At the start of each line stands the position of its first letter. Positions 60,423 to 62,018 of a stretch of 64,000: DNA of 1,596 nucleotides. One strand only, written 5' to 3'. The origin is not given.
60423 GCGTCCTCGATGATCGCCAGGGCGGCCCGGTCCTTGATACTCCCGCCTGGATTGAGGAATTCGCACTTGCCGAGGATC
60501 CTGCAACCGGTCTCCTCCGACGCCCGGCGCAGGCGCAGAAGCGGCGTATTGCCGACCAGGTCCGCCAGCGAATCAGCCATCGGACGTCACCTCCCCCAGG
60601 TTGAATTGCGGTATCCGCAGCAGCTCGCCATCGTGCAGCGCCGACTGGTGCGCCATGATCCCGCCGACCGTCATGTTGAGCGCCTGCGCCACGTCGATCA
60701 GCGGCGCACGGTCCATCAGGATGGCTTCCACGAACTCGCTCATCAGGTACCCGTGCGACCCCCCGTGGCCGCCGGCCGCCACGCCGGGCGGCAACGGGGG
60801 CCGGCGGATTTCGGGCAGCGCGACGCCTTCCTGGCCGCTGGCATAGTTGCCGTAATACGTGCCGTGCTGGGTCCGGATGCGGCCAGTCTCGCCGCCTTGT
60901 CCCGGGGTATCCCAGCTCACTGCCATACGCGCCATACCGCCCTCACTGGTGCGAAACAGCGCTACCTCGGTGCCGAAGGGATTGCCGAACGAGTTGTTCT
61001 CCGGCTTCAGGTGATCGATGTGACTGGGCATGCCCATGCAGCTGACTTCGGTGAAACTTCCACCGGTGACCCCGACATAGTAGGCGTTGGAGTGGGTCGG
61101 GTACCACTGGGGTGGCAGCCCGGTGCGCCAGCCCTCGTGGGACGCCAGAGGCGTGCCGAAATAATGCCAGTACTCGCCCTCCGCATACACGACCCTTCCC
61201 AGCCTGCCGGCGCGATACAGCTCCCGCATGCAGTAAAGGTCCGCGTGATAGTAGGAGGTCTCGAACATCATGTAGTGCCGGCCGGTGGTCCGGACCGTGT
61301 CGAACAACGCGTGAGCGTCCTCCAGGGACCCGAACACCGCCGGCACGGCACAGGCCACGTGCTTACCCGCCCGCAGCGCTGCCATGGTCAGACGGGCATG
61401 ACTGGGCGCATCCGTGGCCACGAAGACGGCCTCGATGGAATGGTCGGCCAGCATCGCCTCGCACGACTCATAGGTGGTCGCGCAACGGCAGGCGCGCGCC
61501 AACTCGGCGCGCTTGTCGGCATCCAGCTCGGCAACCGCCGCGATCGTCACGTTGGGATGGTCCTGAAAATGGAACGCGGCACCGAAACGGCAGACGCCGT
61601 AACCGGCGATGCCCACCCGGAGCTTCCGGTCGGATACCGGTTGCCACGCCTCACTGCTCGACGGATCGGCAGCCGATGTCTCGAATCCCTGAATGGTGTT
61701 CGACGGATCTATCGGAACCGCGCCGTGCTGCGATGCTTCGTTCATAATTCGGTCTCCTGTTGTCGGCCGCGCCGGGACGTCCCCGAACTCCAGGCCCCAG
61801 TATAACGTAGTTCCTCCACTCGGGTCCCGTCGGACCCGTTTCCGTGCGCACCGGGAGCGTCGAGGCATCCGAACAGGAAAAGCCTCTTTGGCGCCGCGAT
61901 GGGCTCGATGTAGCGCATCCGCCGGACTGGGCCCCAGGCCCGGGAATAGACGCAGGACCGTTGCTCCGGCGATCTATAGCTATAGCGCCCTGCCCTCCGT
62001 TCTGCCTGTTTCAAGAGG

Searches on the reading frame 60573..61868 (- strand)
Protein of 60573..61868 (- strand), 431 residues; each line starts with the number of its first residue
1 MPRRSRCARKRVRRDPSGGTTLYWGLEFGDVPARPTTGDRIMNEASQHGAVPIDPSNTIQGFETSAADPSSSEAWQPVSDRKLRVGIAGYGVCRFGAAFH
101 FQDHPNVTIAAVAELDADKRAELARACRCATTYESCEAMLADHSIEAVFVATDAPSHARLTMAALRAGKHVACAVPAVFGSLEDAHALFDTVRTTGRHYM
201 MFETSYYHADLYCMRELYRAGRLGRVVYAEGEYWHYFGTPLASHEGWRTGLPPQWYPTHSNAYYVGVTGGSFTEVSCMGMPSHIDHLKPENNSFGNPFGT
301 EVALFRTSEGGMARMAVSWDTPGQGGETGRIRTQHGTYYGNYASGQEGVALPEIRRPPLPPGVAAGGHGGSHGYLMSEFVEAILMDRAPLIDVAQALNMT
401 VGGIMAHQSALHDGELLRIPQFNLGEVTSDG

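Call 3: search_protein_families(library=pfam, proteins=[window:60573-61868:-], max_evalue=0.01)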
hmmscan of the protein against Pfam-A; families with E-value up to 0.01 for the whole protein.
window:60573-61868:- (431 aa): 3 families
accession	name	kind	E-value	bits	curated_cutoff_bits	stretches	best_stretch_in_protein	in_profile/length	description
PF01408.29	GFO_IDH_MocA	-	7.8e-16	59.3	24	1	83-201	1-118/120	Oxidoreductase family, NAD-binding Rossmann fold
PF22725.1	GFO_IDH_MocA_C3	-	0.00014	22.3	27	1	214-338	4-123/124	GFO/IDH/MocA C-terminal domain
PF03447.22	NAD_binding_3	-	0.0007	20.7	24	1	106-200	21-114/116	Homoserine dehydrogenase, NAD binding domain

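Call 4: search_protein_families(library=ncbifam, proteins=[window:60573-61868:-], max_evalue=0.01)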
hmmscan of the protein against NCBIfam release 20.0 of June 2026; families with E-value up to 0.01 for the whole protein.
window:60573-61868:- (431 aa): 10 families
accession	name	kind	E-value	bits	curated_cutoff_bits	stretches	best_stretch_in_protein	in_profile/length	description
TIGR04380.1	myo_inos_iolG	equivalog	3.9e-15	55.5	355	1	83-226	2-145/330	inositol 2-dehydrogenase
NF008607.0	PRK11579.1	subfamily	9.2e-14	51.2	330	1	82-236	4-155/346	oxidoreductase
NF052479.1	LevoglcsnDh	equivalog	7e-09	34.8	650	1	110-248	39-176/386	levoglucosan dehydrogenase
NF040723.1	UDP-GlcNAcDh_Arch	equivalog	6e-08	32.6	450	1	83-228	1-143/302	UDP-N-acetylglucosamine 3-dehydrogenase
NF007574.0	PRK10206.1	equivalog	3.7e-07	29.5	352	1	135-236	56-156/345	oxidoreductase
NF058561.1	BT_2158_fam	equivalog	9.4e-06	24.5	750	1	84-178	35-130/487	glycoside 3-dehydrogenase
NF052679.1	InsChiInosDhIolG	equivalog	1.1e-05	24.6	540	1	109-178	30-100/343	bifunctional inositol 2-dehydrogenase/D-chiro-inositol 1-dehydrogenase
NF041392.1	XylDh_Gfo6_Halo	equivalog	1.2e-05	24.3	350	1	73-248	7-185/350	D-xylose 1-dehydrogenase Gfo6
NF058563.1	BT_2159_fam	equivalog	0.0018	17.3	650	1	84-225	2-142/350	disaccharide 3-dehydrogenase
TIGR03215.1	ac_ald_DH_ac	equivalog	0.003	16.9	282.25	1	83-181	2-101/285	acetaldehyde dehydrogenase (acetylating)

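Call 9: find_homologous_proteins(query=window:60573-61745:-, max_evalue=0.00001)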
Query window:60573-61745:- (390 aa): 7611 proteins with E <= 0.00001 among 8000 candidates; the best 120 are listed.
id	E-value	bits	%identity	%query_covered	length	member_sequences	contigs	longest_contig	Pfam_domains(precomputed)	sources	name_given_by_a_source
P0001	3.6e-253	858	94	100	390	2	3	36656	PF01408.29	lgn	-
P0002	1.5e-205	701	76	98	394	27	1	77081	PF01408.29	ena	-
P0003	9.0e-202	689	79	94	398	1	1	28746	PF01408.29,PF22725.2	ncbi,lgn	-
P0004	1.0e-201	689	78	96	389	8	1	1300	PF01408.29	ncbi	-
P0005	1.1e-201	688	78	94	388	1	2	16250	PF01408.29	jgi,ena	-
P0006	3.7e-201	687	78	94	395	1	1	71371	PF01408.29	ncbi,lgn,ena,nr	ncbi:MAG: gfo/Idh/MocA family oxidoreductase [Candidatus Latescibacteria bacterium]|nr:gfo/Idh/MocA 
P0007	2.5e-200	684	77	97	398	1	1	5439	PF01408.29,PF22725.2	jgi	-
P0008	4.9e-200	683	77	96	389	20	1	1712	PF01408.29,PF22725.2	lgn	-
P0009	6.4e-200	683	76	98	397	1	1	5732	PF01408.29,PF21252.4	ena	-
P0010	9.2e-200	682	78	94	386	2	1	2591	PF01408.29,PF21252.4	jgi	-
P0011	2.1e-199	681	77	95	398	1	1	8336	PF01408.29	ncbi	-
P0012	5.6e-199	680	75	96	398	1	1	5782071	PF01408.29,PF22725.2,PF03447.23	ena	-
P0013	5.8e-199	680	77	94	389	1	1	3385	PF01408.29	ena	-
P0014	8.9e-199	679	76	97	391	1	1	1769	PF01408.29,PF03447.23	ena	-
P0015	9.9e-199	679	77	94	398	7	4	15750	PF01408.29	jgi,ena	jgi:predicted dehydrogenase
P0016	1.1e-198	679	78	94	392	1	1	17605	PF01408.29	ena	-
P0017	1.1e-198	679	77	94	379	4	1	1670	PF01408.29,PF21252.4,PF03447.23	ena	-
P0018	1.1e-198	679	75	96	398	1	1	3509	PF01408.29,PF22725.2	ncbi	-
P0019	1.2e-198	678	76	94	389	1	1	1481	PF01408.29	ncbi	-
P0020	1.4e-198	678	76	94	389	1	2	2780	PF01408.29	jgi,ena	-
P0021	2.2e-198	678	76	95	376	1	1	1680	PF01408.29,PF21252.4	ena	-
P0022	2.6e-198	677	77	94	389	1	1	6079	PF01408.29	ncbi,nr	ncbi:MAG: Gfo/Idh/MocA family oxidoreductase [Gemmatimonadetes bacterium]|nr:Gfo/Idh/MocA family oxi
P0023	3.9e-198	677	78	94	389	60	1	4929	PF01408.29,PF21252.4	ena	-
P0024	6.9e-198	676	76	94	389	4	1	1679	PF01408.29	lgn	-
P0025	7.1e-198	676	76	94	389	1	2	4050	PF01408.29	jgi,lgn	jgi:predicted dehydrogenase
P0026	8.2e-198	676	78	94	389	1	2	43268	PF01408.29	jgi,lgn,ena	-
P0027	8.8e-198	676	76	94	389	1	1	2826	PF01408.29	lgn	-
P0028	9.5e-198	676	76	94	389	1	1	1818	PF01408.29,PF22725.2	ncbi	-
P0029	1.3e-197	675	77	95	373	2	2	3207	PF01408.29,PF22725.2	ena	-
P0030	1.7e-197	675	75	94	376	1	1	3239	PF01408.29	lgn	-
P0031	2.1e-197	674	76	94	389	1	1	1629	PF01408.29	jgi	jgi:predicted dehydrogenase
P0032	2.2e-197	674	75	98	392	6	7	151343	PF01408.29,PF22725.2,PF03447.23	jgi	jgi:predicted dehydrogenase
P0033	2.3e-197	674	77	95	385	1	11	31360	PF01408.29,PF03447.23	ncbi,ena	-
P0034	2.5e-197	674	77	94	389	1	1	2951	PF01408.29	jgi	jgi:predicted dehydrogenase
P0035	2.9e-197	674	76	94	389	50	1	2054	PF01408.29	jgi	-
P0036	3.1e-197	674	75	94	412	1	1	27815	PF01408.29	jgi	jgi:predicted dehydrogenase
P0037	3.3e-197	674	77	94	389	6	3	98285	PF01408.29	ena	-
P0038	3.6e-197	674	77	96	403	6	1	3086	PF01408.29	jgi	-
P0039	4.7e-197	673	75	94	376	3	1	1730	PF01408.29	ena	-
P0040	5.7e-197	673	76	94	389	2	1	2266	PF01408.29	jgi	jgi:predicted dehydrogenase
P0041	7.8e-197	673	76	94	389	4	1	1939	PF01408.29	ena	-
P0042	7.9e-197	672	76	94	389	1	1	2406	PF01408.29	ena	-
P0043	1.3e-196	672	76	94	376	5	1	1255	PF01408.29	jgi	-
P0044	1.3e-196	672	75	96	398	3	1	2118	PF01408.29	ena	-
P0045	2.0e-196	671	73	98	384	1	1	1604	PF01408.29,PF22725.2,PF21252.4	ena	-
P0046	2.4e-196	671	75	96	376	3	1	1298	PF01408.29,PF22725.2,PF21252.4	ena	-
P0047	2.4e-196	671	77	94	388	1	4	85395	PF01408.29,PF22725.2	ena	-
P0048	2.5e-196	671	76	94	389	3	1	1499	PF01408.29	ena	-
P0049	2.9e-196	671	75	98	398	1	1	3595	PF01408.29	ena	-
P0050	3.0e-196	671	76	94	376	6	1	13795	PF01408.29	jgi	-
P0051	3.3e-196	670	76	94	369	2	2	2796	PF01408.29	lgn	-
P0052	4.2e-196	670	75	95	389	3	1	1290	PF01408.29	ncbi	-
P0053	5.7e-196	670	76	96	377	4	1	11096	PF01408.29,PF22725.2,PF03447.23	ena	-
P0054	7.3e-196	669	75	95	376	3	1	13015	PF01408.29,PF21252.4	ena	-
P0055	9.7e-196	669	76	94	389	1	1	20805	PF01408.29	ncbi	-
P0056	1.2e-195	669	75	95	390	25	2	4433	PF01408.29,PF22725.2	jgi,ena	jgi:predicted dehydrogenase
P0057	1.2e-195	669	75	95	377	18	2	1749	PF01408.29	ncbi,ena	-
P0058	1.6e-195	668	75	95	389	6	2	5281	PF01408.29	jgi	-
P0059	1.8e-195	668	79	91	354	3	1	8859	PF01408.29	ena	-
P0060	1.8e-195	668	76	94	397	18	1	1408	PF01408.29,PF22725.2,PF21252.4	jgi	jgi:predicted dehydrogenase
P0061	1.9e-195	668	77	94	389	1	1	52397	PF01408.29,PF21252.4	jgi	jgi:predicted dehydrogenase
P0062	2.3e-195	668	76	94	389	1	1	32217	PF01408.29,PF22725.2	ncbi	-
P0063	3.1e-195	667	75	98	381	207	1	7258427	PF01408.29,PF22725.2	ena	-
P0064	5.9e-195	666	76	94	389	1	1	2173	PF01408.29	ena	-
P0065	5.9e-195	666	78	92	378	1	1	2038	PF01408.29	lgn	-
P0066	6.2e-195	666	76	94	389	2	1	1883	PF01408.29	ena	-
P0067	8.6e-195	666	76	95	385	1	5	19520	PF01408.29,PF22725.2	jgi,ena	jgi:predicted dehydrogenase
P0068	1.1e-194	665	76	94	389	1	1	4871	PF01408.29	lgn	-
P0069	1.2e-194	665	76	94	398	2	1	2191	PF01408.29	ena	-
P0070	1.3e-194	665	76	94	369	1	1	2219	PF01408.29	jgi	jgi:predicted dehydrogenase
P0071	2.1e-194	665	77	94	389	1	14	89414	PF01408.29,PF21252.4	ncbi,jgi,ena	ncbi:MAG: Gfo/Idh/MocA family protein [Candidatus Latescibacterota bacterium]|jgi:predicted dehydrog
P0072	2.1e-194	664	75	95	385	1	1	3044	PF01408.29,PF22725.2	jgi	jgi:predicted dehydrogenase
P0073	4.5e-194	663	74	95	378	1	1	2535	PF01408.29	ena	-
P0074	5.2e-194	663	76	94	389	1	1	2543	PF01408.29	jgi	jgi:predicted dehydrogenase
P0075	6.4e-194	663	76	94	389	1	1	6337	PF01408.29,PF21252.4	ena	-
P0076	1.4e-193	662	76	94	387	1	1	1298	PF01408.29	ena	-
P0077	1.5e-193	662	75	95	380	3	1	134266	PF01408.29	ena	-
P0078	1.5e-193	662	75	96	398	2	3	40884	PF01408.29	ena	-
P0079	1.6e-193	662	74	96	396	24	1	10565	PF01408.29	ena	-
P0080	1.7e-193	662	75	94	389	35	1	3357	PF01408.29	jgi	-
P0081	7.7e-193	659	75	94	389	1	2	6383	PF01408.29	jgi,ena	jgi:predicted dehydrogenase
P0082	8.3e-193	659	75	94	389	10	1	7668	PF01408.29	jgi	jgi:predicted dehydrogenase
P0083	8.8e-193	659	76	94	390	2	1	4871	PF01408.29,PF22725.2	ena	-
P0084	8.9e-193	659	77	94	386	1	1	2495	PF01408.29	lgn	-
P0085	9.2e-193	659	72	98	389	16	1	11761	PF01408.29,PF22725.2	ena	-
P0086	2.7e-192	658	74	98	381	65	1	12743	PF01408.29,PF22725.2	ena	-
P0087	3.4e-192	657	76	94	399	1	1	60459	PF01408.29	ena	-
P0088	8.8e-192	656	75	95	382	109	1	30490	PF01408.29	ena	-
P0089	9.8e-192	656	74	95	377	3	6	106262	PF01408.29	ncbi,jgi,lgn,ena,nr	ncbi:MAG: Gfo/Idh/MocA family oxidoreductase [Gemmatimonadetes bacterium]|jgi:predicted dehydrogenas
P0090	1.8e-191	655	74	95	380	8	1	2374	PF01408.29,PF21252.4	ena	-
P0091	1.8e-190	652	73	97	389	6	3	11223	PF01408.29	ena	-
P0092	2.7e-190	651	74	94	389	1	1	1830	PF01408.29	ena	-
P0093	2.9e-190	651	76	94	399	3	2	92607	PF01408.29,PF22725.2,PF21252.4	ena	-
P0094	2.1e-189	648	75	94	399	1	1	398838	PF01408.29,PF21252.4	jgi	jgi:predicted dehydrogenase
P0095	5.6e-189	647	74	94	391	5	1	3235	PF01408.29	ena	-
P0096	4.5e-188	644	75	90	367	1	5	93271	PF01408.29,PF22725.2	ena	-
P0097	7.8e-188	643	76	91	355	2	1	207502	PF01408.29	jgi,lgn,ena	-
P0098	2.0e-187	642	72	98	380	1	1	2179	PF01408.29,PF22725.2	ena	-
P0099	1.2e-186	639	74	93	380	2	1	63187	PF01408.29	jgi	jgi:predicted dehydrogenase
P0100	6.8e-186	636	72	95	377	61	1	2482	PF01408.29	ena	-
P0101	2.3e-185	635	73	93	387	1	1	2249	PF01408.29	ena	-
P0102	7.5e-185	633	71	95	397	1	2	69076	PF01408.29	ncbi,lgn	-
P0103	1.3e-184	632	72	96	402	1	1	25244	PF01408.29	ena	-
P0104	2.0e-184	632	73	94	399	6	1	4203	PF01408.29,PF22725.2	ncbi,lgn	-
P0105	2.1e-184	632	71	98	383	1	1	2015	PF01408.29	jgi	-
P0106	2.1e-184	632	71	95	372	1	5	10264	PF01408.29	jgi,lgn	jgi:predicted dehydrogenase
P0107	2.5e-184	631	74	94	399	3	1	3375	PF01408.29,PF21252.4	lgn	-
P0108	2.7e-184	631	73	94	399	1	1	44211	PF01408.29,PF22725.2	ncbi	-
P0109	3.2e-184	631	73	94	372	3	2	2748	PF01408.29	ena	-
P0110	3.2e-183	628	72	94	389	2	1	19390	PF01408.29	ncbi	-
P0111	5.0e-183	627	71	95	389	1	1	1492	PF01408.29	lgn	-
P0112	5.9e-183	627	71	98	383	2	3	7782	PF01408.29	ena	-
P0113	9.0e-183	626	71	96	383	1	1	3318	PF01408.29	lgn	-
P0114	1.4e-182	626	73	94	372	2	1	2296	PF01408.29,PF03447.23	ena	-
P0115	2.8e-182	625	74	94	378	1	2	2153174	PF01408.29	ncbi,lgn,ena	-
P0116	3.3e-182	624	79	87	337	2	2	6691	PF01408.29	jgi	-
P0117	1.2e-181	622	69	97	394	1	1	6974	PF01408.29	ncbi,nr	ncbi:Gfo/Idh/MocA family oxidoreductase [candidate division KSB1 bacterium]|nr:Gfo/Idh/MocA family o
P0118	1.9e-181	622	70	94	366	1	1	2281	PF01408.29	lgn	-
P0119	6.9e-181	620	73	94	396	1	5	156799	PF01408.29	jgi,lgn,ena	-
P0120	1.9e-180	619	72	94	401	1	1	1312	PF01408.29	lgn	-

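Call 11: find_related_loci(query=window:60573-61745:-, collection=genome_contigs, flank=10000)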
Query window:60573-61745:- (390 aa) in genome_contigs; peptide patterns used: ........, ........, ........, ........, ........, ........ (x = any residue, [..] = any of these).
59 stretches matched a pattern; 43 encode a relative of the query (tblastn E <= 1e-3); 43 distinct loci.
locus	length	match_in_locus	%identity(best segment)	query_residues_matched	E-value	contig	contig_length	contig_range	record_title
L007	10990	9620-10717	79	18-383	0e+0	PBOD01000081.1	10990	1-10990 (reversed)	MAG: Gemmatimonadetes bacterium isolate RS822 9972, whole genome shotgun sequence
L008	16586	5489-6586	77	18-383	0e+0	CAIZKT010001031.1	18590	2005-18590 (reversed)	MAG: uncultured Victivallales bacterium isolate Loc090907-8m_bin-406 genome assembly, contig: bin-406:1031/1064, whole g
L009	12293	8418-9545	74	1-383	0e+0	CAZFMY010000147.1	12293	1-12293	MAG TPA_asm: uncultured Gemmatimonadaceae bacterium isolate SRP077602_co9_658 genome assembly, contig: NODE_7007_length_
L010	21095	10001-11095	78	18-383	0e+0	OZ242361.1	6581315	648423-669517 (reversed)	MAG: Candidatus Latescibacterota bacterium isolate c7d3165a-3b70-4ca6-a93c-9a173e2068a1 genome assembly, chromosome: 1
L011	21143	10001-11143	75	1-383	0e+0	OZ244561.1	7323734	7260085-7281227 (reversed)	MAG: Candidatus Latescibacterota bacterium isolate 14245923-b953-489b-b549-9f362580a9e9 genome assembly, chromosome: 1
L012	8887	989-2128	76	1-383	0e+0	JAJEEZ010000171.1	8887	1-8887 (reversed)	MAG: Candidatus Latescibacterota bacterium isolate p16x34bins.62 k141_686035, whole genome shotgun sequence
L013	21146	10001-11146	77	8-383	0e+0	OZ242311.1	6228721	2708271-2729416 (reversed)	MAG: Candidatus Latescibacterota bacterium isolate bccf755e-c1ee-4055-8c2e-878efcd7d1d4 genome assembly, chromosome: 1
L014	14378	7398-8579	75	1-383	0e+0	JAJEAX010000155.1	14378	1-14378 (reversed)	MAG: Candidatus Latescibacterota bacterium isolate jk18x7bins.9 k141_248980, whole genome shotgun sequence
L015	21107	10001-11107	75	15-383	0e+0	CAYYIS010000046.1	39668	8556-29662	MAG TPA_asm: uncultured Gemmatimonadota bacterium isolate SRP077602_co4_478 genome assembly, contig: NODE_1500_length_39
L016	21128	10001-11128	75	13-383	0e+0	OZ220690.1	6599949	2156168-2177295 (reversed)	MAG: Candidatus Latescibacterota bacterium isolate 4544edd8-ea3d-4877-aa30-594cc490bc13 genome assembly, chromosome: 1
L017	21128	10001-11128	76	13-383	0e+0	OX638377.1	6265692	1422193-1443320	MAG: uncultured Latescibacteria bacterium isolate 96736c8f-e424-4c7a-a7cc-5c0d8e7e2df7 genome assembly, chromosome: 1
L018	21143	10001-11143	74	1-383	0e+0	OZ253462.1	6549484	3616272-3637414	MAG: Candidatus Latescibacterota bacterium isolate 85c596c4-e601-42f5-bc00-22a25924bb3e genome assembly, chromosome: 1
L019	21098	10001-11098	76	18-383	0e+0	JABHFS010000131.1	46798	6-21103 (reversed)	MAG: Gemmatimonadetes bacterium isolate SI037_bin186 k141_1982064, whole genome shotgun sequence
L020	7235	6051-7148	76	18-383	0e+0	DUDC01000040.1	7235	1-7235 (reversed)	MAG TPA_asm: Planctomycetaceae bacterium isolate UWMA-0346 NODE_13273_length_7235_cov_0.098935, whole genome shotgun seq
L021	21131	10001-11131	75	3-383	0e+0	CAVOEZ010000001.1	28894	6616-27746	MAG: Latescibacteria bacterium UBA2968 isolate CBN3_331.40 genome assembly, contig: Ga0302139_10000159, whole genome sho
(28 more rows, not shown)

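Call 13: list_cluster_members(proteins=[window:60573-61745:-, window:59585-60580:-, window:57911-59401:-, window:56993-57838:-, window:56175-56993:-, window:55848-56027:-, window:62011-63963:-])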
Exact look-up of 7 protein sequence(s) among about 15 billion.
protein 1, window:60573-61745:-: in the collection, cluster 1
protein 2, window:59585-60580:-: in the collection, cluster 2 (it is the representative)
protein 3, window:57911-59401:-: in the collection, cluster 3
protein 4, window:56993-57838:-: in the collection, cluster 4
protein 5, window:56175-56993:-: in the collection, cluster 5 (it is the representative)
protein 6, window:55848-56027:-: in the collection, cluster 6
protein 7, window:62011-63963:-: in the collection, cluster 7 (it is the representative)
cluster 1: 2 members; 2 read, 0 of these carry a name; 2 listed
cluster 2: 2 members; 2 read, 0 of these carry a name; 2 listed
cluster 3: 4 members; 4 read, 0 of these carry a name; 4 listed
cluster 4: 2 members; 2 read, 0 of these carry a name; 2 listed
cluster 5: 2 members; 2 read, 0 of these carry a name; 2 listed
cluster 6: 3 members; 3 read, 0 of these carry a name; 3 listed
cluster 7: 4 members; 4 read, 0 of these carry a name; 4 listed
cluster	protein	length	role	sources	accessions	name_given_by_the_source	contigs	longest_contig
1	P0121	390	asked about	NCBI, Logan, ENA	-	-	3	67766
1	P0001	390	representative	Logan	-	-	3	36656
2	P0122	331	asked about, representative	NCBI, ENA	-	-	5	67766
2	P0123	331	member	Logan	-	-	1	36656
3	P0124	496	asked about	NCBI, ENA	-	-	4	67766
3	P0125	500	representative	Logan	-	-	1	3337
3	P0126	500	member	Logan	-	-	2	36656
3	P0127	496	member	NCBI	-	-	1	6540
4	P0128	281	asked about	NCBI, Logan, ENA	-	-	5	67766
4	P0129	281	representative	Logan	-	-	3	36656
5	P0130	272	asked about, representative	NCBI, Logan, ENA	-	-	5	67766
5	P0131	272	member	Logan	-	-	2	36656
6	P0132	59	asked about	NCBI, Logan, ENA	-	-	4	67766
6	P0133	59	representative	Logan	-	-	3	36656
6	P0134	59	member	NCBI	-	-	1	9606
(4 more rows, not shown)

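Call 15: search_solved_structures(query=window:60573-61745:-, max_evalue=0.001)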
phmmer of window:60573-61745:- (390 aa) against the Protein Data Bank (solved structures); distinct sequences matched with E-value up to 0.001: 57.
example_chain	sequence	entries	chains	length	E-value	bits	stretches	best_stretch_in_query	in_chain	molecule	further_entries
3e18_A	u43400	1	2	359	1.1e-17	67.7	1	40-192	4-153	oxidoreductase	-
6t2b_A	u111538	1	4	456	4.7e-12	49.2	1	97-218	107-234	Glycosyl hydrolase family 109 protein 2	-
3kux_A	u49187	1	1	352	3.5e-10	43.1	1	41-195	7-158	Putative oxidoreductase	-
2glx_A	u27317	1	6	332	6.4e-10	42.2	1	74-211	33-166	1,5-anhydro-D-fructose reductase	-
7wzd_A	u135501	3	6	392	7.6e-10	42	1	40-187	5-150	4,5-dihydroxyphthalate dehydrogenase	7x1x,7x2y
7xr9_A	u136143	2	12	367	1.5e-09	41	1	41-190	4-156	DgpA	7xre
2ixa_A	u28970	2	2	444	1.1e-08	38.2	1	95-196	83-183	ALPHA-N-ACETYLGALACTOSAMINIDASE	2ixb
3evn_A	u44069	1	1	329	3.4e-08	36.5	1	67-187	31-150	Oxidoreductase, Gfo/Idh/MocA family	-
6a3f_A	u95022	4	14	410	3.8e-08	36.4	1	60-207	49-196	Putative dehydrogenase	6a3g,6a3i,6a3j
9m3d_B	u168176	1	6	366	8.1e-08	35.3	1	75-198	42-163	DgpA1 from W974-1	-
3e82_A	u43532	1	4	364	9.1e-08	35.1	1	38-192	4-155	Putative oxidoreductase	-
4had_A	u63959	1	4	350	2.2e-07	33.9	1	51-196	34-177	Probable oxidoreductase protein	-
4koa_A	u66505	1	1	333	3.2e-07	33.3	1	76-211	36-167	1,5-anhydro-D-fructose reductase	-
6jw6_A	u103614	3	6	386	3.9e-07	33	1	42-160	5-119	Dehydrogenase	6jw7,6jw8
5ya8_A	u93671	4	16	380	4.6e-07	32.8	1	68-194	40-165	Scyllo-inositol dehydrogenase with L-glucose dehydrogenase activity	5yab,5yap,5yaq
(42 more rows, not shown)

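Call 19: find_encoding_contigs(protein=P0001, flank=10000, max_places=3)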
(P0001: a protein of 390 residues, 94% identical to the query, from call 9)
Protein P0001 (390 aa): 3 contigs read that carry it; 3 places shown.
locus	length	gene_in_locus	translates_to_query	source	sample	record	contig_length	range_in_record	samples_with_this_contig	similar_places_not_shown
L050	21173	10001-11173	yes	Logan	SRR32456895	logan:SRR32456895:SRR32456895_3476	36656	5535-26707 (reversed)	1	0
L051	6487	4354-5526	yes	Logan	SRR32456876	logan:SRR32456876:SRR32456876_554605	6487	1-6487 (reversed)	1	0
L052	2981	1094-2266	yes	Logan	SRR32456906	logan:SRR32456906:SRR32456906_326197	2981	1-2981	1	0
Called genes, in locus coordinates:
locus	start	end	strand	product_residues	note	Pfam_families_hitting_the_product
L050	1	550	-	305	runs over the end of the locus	PF06114:Peptidase_M78 (weak)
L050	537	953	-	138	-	PF12844:HTH_19, PF13560:HTH_31, PF01381:HTH_3, PF13443:HTH_26 (weak)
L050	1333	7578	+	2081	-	PF01000:RNA_pol_A_bac, PF04565:RNA_pol_Rpb2_3, PF00562:RNA_pol_Rpb2_6, PF04560:RNA_pol_Rpb2_7, PF00623:RNA_pol_Rpb1_2, PF04983:RNA_pol_Rpb1_3, PF05000:RNA_pol_Rpb1_4 (weak), PF04998:RNA_pol_Rpb1_5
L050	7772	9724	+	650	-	PF26099:DUF8034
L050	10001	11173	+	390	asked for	PF01408:GFO_IDH_MocA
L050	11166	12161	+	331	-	PF00291:PALP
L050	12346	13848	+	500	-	PF00144:Beta-lactamase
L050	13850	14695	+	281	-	PF00005:ABC_tran, PF13304:AAA_21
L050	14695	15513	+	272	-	-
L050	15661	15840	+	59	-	-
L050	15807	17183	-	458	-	PF02056:Glyco_hydro_4, PF11975:Glyco_hydro_4C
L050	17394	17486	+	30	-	-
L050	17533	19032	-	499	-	-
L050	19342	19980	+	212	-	-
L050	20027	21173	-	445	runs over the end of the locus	PF02056:Glyco_hydro_4, PF11975:Glyco_hydro_4C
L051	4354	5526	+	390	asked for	PF01408:GFO_IDH_MocA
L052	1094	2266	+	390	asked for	PF01408:GFO_IDH_MocA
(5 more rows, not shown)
